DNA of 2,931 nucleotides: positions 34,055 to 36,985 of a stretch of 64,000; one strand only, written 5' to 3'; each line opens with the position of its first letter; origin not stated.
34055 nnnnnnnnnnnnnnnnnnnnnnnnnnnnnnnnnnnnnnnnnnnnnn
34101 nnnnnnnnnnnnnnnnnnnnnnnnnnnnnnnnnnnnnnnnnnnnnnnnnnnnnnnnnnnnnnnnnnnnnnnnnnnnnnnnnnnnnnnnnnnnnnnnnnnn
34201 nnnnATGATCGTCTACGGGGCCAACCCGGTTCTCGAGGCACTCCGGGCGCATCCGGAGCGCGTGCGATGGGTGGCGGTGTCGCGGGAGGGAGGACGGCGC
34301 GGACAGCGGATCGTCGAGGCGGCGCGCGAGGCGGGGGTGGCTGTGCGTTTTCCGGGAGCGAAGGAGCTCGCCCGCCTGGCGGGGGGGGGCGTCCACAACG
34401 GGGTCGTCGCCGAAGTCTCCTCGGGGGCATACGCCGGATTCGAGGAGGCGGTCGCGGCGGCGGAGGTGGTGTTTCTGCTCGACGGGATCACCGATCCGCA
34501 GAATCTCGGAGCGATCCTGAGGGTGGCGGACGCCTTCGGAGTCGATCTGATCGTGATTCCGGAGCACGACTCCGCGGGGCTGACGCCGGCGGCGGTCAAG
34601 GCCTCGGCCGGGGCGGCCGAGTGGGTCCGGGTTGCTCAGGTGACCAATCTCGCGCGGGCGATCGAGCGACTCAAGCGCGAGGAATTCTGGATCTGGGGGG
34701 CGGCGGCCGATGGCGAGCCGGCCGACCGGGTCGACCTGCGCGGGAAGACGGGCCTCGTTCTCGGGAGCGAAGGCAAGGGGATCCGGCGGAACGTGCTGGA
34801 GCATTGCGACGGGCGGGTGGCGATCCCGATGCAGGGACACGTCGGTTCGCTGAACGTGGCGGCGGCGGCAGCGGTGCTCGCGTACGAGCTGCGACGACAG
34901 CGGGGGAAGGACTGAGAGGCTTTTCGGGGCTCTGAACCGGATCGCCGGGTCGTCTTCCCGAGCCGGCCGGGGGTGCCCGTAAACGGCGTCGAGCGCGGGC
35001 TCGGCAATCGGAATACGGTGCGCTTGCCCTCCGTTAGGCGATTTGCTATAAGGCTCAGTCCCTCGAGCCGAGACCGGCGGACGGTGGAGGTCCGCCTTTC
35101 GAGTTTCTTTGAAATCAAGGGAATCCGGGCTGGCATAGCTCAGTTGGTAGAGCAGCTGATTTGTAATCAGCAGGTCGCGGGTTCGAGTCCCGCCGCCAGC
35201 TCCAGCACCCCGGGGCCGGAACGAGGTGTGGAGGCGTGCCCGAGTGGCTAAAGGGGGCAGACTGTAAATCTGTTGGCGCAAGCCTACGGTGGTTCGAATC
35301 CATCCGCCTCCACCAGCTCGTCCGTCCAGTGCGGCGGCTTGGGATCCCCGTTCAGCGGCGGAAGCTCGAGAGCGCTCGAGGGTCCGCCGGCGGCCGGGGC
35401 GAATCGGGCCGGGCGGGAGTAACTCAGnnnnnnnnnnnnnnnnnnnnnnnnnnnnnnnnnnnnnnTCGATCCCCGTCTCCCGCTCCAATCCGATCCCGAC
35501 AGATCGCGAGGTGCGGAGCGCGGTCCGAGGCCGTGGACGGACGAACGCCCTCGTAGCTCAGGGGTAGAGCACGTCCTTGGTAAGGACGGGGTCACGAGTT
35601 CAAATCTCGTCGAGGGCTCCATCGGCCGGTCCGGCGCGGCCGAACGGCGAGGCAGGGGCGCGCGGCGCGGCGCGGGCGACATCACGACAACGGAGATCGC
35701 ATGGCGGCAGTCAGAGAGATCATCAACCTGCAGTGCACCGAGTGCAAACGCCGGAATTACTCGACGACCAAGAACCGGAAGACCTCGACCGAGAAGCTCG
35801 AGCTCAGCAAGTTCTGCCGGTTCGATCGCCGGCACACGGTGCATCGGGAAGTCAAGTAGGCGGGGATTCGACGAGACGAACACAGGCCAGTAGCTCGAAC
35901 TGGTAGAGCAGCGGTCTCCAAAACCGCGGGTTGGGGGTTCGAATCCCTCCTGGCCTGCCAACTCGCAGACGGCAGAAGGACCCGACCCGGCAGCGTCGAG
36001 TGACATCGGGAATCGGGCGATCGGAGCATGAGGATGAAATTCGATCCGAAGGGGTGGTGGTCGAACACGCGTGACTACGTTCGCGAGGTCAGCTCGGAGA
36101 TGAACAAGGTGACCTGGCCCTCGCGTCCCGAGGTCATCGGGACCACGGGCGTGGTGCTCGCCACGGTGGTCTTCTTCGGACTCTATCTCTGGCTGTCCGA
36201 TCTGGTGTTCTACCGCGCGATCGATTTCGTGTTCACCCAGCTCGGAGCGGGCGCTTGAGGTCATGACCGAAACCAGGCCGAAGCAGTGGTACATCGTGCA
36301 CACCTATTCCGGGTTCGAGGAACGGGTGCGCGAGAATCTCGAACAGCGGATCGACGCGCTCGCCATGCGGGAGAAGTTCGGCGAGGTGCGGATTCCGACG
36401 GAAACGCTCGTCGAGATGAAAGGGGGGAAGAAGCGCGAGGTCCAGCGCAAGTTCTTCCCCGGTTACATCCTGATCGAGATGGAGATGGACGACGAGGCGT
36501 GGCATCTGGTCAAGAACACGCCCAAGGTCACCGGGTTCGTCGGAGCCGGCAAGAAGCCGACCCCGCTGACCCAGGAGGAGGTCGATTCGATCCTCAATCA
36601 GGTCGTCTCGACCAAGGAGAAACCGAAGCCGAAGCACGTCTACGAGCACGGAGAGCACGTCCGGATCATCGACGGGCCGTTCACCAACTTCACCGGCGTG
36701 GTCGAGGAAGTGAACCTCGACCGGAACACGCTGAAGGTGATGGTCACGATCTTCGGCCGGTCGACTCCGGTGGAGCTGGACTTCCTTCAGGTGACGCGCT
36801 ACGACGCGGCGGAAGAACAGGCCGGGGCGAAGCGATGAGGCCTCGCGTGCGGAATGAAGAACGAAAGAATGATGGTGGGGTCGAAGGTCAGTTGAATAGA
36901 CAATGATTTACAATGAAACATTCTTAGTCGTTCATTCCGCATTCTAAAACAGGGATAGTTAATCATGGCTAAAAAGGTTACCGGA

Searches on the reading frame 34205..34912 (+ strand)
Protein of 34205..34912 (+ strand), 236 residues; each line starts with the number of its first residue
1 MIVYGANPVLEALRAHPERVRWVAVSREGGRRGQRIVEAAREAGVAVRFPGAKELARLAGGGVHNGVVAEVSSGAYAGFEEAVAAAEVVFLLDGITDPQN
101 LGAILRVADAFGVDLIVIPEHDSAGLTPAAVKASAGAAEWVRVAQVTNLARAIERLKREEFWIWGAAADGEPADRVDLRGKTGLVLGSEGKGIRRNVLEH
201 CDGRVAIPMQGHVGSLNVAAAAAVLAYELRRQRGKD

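Call 59: search_protein_families(library=pfam, proteins=[window:34205-34912:+], max_evalue=0.0001)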
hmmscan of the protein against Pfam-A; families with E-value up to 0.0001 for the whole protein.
window:34205-34912:+ (236 aa): 2 families
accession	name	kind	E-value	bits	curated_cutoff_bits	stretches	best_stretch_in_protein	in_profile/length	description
PF00588.24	SpoU_methylase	-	9e-44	149.5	29.7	1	88-227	2-142/142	SpoU rRNA Methylase family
PF08032.17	SpoU_sub_bind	-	1.9e-16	60.6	22.8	1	2-73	1-72/76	RNA 2'-O ribose methyltransferase substrate binding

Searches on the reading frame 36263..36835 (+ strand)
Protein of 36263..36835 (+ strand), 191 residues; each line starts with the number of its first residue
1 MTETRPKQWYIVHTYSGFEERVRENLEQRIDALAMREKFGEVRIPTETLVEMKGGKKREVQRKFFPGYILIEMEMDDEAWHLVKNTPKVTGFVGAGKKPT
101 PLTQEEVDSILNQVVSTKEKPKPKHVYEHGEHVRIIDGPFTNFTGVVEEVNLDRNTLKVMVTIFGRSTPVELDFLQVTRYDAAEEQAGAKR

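Call 59: search_protein_families(library=pfam, proteins=[window:36263-36835:+], max_evalue=0.0001)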
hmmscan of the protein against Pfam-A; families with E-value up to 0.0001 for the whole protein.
window:36263-36835:+ (191 aa): 2 families
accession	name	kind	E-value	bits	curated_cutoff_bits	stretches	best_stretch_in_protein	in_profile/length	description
PF02357.24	NusG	-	3.3e-33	114.5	22.2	1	7-110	1-92/93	Transcription termination factor nusG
PF00467.35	KOW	-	7.3e-08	32.4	22.3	1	130-159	2-31/32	KOW motif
